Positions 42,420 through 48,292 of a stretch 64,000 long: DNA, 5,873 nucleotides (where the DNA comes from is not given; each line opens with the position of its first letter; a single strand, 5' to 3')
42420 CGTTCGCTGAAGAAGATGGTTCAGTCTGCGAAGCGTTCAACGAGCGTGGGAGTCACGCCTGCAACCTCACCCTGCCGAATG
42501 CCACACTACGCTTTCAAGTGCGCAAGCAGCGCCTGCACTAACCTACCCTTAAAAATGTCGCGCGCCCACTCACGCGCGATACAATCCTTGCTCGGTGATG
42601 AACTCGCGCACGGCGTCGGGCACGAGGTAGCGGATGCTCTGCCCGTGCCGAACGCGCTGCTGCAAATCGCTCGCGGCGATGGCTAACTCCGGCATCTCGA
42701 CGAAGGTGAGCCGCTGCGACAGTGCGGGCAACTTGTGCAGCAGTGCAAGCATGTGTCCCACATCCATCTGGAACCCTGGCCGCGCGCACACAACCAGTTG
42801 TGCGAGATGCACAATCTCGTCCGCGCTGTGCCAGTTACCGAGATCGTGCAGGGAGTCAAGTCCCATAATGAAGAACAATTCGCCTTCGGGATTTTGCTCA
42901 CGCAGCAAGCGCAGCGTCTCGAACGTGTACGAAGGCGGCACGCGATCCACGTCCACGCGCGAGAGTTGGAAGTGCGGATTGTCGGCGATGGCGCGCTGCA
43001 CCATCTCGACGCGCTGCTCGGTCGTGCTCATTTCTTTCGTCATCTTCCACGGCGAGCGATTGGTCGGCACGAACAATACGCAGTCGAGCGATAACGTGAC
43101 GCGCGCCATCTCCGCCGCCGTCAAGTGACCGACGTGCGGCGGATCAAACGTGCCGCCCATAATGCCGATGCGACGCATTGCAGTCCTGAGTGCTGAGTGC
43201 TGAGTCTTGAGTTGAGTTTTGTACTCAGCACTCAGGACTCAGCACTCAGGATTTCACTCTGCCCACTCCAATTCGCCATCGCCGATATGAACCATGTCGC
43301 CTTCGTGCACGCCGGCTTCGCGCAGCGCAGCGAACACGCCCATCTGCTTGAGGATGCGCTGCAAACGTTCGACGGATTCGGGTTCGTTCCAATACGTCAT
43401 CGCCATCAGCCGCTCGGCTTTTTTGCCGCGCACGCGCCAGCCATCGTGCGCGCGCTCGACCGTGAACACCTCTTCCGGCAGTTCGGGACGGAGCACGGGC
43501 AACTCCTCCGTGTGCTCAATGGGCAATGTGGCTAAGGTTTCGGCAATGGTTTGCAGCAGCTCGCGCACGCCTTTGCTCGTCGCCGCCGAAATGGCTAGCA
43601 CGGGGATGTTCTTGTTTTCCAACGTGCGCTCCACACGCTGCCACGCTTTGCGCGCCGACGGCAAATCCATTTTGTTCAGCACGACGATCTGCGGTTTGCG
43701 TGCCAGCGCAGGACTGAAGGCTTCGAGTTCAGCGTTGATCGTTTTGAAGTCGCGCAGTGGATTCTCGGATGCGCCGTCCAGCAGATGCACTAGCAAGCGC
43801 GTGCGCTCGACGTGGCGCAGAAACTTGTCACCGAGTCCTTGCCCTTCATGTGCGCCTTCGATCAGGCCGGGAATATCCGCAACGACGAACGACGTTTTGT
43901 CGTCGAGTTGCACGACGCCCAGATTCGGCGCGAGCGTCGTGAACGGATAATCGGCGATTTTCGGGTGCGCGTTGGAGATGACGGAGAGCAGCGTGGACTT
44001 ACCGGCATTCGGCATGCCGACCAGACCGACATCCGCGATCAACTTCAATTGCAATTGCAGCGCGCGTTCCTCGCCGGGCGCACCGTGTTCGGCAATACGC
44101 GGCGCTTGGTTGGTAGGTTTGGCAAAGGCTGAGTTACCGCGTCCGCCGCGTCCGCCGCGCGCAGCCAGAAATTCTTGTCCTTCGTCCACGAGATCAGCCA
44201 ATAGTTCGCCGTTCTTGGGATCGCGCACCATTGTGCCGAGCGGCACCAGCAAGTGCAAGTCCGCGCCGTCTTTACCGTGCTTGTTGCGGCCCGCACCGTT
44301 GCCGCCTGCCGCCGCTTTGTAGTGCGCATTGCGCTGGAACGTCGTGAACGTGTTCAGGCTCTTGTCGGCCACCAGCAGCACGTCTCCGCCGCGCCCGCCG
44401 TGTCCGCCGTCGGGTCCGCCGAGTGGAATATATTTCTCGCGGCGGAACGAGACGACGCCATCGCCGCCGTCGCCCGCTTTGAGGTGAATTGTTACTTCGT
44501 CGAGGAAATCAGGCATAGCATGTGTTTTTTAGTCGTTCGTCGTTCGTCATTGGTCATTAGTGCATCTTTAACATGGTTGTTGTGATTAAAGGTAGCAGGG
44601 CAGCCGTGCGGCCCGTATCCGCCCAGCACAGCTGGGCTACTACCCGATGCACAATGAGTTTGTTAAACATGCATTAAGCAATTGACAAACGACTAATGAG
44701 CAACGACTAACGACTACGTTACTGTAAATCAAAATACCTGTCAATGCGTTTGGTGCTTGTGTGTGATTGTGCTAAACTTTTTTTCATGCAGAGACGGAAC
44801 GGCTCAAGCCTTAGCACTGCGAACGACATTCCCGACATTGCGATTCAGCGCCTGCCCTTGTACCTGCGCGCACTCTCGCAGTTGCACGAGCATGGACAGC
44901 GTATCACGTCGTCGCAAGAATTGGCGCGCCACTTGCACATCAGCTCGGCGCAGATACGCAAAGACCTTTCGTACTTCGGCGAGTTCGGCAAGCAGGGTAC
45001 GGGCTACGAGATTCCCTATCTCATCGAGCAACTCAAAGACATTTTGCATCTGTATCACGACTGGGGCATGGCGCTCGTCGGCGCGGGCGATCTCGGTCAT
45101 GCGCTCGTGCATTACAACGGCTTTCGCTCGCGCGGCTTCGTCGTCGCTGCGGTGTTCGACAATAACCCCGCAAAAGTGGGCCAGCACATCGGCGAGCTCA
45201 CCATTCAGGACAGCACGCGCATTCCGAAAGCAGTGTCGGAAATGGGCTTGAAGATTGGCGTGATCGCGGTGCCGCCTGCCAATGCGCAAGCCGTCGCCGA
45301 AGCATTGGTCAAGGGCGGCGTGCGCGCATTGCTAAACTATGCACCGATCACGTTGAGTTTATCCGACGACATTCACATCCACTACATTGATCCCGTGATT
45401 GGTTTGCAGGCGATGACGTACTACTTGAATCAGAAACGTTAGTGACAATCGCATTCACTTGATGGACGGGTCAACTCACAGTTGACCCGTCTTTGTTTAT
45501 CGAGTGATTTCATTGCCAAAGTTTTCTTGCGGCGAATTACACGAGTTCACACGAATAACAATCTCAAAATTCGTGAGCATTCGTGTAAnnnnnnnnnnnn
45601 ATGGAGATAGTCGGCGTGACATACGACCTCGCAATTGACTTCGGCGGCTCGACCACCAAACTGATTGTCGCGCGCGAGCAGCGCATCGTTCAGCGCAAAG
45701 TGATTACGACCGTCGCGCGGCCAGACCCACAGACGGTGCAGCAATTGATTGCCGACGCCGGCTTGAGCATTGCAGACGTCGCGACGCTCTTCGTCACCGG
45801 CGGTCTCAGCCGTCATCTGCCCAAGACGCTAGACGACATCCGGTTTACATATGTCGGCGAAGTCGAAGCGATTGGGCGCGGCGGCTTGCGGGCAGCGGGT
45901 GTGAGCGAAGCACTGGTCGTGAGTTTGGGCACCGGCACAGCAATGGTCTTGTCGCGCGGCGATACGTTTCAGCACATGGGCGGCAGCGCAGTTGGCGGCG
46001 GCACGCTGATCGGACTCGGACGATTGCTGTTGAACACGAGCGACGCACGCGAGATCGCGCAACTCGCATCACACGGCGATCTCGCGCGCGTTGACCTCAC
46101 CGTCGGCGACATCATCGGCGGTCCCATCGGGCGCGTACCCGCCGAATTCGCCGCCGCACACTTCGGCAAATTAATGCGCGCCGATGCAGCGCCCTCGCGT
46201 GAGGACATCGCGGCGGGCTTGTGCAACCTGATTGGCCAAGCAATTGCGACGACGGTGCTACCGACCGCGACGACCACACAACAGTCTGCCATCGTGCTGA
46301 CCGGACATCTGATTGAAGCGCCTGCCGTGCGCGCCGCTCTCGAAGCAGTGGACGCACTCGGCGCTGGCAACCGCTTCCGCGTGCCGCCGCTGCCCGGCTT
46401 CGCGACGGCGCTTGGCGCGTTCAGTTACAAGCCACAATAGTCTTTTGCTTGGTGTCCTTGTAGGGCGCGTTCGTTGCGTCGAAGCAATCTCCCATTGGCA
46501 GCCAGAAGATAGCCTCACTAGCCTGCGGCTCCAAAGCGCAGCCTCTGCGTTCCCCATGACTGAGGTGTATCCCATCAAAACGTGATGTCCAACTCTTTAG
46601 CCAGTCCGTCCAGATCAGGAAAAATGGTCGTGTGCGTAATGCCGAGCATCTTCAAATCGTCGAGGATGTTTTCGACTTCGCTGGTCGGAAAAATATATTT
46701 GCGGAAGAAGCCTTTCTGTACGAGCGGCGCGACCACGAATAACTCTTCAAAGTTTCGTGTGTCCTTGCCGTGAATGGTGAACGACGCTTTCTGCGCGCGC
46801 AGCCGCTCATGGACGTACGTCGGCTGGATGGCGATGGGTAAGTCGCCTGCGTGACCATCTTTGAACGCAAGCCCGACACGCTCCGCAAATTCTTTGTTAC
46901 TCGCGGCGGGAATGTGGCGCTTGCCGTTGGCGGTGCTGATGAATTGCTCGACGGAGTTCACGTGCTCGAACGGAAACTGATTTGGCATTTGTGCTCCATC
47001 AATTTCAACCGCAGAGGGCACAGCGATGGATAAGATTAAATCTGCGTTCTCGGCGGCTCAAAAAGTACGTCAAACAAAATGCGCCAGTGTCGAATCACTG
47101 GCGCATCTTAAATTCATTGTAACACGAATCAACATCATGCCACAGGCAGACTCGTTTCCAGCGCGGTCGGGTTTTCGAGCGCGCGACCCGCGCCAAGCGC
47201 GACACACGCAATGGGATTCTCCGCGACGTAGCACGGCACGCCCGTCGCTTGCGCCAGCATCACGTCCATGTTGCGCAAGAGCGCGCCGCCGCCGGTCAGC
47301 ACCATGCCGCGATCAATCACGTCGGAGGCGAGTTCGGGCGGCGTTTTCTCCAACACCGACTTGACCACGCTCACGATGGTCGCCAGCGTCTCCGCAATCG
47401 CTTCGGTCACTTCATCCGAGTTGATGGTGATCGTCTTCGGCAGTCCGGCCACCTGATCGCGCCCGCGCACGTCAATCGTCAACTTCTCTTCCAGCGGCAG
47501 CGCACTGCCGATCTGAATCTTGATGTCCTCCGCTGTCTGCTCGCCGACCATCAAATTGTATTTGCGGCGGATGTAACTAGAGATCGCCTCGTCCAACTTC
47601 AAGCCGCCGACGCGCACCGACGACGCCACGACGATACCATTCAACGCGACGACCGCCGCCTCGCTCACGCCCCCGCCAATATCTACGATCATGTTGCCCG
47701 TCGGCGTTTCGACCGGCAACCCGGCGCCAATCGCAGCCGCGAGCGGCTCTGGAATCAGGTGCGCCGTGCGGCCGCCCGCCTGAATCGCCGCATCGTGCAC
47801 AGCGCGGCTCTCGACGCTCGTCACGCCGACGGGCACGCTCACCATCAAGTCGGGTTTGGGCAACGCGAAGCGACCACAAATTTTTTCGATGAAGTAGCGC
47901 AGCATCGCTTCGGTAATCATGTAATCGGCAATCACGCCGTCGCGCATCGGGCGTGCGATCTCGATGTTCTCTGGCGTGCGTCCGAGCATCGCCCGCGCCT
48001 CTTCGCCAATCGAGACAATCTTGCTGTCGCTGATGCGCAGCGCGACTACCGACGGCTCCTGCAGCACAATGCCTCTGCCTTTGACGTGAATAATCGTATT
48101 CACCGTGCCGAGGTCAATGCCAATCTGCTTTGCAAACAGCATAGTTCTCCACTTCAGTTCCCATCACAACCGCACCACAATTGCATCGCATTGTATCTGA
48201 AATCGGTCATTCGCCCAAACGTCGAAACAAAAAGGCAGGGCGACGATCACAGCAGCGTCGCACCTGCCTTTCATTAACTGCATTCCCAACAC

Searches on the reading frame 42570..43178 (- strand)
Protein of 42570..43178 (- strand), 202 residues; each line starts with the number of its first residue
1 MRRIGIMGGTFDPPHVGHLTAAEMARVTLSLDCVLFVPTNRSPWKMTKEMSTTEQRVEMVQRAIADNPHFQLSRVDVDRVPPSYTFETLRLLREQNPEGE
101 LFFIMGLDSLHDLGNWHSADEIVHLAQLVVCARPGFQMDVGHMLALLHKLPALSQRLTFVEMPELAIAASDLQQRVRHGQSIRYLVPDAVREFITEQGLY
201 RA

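Call 10: find_encoding_contigs(protein=window:42570-43178:-, flank=3000, max_places=6)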
Protein window:42570-43178:- (202 aa): 1 contig read that carries it; 1 place shown.
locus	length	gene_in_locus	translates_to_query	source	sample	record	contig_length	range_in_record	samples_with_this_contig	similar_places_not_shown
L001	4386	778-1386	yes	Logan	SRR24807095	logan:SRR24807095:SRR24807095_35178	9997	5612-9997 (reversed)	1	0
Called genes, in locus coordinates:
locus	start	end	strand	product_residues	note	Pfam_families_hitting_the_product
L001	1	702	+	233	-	?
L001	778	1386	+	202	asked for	PF01467:CTP_transf_like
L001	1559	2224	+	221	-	PF03473:MOSC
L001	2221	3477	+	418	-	PF00278:Orn_DAP_Arg_deC, PF01168:Ala_racemase_N (weak), PF02784:Orn_Arg_deC_N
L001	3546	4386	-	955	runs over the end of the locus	PF00027:cNMP_binding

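Call 80: search_protein_families(library=pfam, proteins=[window:42570-43178:-], max_evalue=0.00001)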
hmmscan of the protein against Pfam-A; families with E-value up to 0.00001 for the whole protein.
window:42570-43178:- (202 aa): 1 family
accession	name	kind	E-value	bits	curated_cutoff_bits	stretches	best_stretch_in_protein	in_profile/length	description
PF01467.32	CTP_transf_like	-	1.3e-24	87.3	21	1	6-144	1-114/133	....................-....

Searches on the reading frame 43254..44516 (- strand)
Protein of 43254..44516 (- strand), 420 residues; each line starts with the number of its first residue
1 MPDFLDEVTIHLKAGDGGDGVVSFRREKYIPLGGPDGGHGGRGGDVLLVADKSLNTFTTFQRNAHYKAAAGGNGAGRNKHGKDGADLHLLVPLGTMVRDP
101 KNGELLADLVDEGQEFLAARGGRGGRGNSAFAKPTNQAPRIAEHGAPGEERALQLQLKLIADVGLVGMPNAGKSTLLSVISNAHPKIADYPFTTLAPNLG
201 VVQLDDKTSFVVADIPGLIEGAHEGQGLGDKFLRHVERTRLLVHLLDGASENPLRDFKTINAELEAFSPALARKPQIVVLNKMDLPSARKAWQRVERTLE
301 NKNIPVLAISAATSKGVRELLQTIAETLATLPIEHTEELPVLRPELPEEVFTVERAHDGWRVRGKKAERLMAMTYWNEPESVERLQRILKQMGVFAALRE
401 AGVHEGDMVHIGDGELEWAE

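Call 16: search_protein_families(library=pfam, proteins=[window:43254-44516:-])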
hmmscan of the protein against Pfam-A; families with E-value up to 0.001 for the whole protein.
window:43254-44516:- (420 aa): 8 families
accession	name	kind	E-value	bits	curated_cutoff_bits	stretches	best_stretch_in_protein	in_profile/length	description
PF01018.28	GTP1_OBG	-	1.7e-59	200.3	27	1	6-159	2-155/155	GTP1/OBG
PF01926.29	MMR_HSR1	-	2.7e-26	92.3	21.9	1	162-282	1-113/113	50S ribosome-binding GTPase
PF09269.16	DUF1967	-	7.4e-23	80.8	27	1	351-418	1-70/70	Domain of unknown function (DUF1967)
PF02421.24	FeoB_N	-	2.3e-13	50.4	27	1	163-324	3-156/156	Ferrous iron transport protein B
PF00009.33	GTP_EFTU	-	5.4e-07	29.8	26.5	1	274-328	122-186/188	Elongation factor Tu GTP binding domain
PF03193.22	RsgA_GTPase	-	6.1e-06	26.6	30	1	276-329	56-109/174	RsgA GTPase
PF00025.27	Arf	-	3.2e-05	23.9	22.3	1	165-327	19-173/174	ADP-ribosylation factor family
PF03029.23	ATP_bind_1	-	0.00053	20.3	27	0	207-332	90-218/240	Conserved hypothetical ATP binding protein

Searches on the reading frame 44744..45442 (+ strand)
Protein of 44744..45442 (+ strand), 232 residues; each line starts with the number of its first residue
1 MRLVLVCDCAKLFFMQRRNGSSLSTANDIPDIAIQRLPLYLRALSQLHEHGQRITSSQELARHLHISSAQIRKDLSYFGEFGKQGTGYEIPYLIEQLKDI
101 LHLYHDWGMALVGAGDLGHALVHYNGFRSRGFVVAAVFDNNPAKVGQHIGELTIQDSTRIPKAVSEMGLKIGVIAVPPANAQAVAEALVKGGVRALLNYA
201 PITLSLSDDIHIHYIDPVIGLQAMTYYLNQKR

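Call 16: search_protein_families(library=pfam, proteins=[window:44744-45442:+])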
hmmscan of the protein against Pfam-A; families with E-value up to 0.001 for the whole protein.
window:44744-45442:+ (232 aa): 2 families
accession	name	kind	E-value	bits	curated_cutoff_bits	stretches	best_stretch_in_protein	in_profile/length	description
PF06971.19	Put_DNA-bind_N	-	5.2e-19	68.5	27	1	28-76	1-49/49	Putative DNA-binding protein N-terminus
PF02629.25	CoA_binding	-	3.6e-18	66.5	22.3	1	106-201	3-96/97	CoA binding domain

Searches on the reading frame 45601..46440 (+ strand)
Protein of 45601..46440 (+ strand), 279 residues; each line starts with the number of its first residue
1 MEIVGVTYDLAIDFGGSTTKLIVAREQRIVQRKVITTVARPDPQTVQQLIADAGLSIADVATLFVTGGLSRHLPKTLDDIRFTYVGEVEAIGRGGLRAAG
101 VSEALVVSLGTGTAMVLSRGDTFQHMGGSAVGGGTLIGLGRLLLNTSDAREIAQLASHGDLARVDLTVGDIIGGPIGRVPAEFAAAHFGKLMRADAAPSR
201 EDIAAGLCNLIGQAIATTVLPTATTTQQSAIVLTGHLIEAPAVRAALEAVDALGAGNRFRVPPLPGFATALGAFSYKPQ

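Call 80: search_protein_families(library=pfam, proteins=[window:45601-46440:+], max_evalue=0.00001)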
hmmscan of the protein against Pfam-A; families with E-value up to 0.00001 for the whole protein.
window:45601-46440:+ (279 aa): 2 families
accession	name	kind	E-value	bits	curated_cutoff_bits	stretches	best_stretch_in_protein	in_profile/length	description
PF03630.20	Fumble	-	1.3e-23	84.1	28.5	1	105-240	150-295/334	Fumble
PF01869.26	BcrAD_BadFG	-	7.9e-10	39.1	31.5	1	12-273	3-267/271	BadF/BadG/BcrA/BcrD ATPase family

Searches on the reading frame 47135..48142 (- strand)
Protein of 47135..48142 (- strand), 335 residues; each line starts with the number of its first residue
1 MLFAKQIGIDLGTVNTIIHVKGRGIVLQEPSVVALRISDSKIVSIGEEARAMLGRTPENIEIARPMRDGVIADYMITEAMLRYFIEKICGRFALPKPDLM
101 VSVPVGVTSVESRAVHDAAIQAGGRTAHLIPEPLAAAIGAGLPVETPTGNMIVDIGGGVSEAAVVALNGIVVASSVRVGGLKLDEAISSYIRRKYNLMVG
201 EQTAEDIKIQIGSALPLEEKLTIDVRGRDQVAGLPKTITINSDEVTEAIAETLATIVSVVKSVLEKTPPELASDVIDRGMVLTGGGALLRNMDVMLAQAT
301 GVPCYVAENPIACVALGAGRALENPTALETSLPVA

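Call 80: search_protein_families(library=pfam, proteins=[window:47135-48142:-], max_evalue=0.00001)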
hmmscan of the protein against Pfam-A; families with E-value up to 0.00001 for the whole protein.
window:47135-48142:- (335 aa): 4 families
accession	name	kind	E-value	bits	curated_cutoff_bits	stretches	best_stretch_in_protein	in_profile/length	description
PF06723.19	MreB_Mbl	-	4.6e-134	446.8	27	1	5-328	2-325/327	MreB/Mbl protein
PF14450.12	FtsA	-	1.5e-09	38.8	31.8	1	152-314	2-124/127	Cell division protein FtsA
PF00012.26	HSP70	-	5.2e-09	35.3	20.6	1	99-318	136-368/599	Hsp70 protein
PF00022.25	Actin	-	3.7e-06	26.2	27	0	43-194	46-190/410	Actin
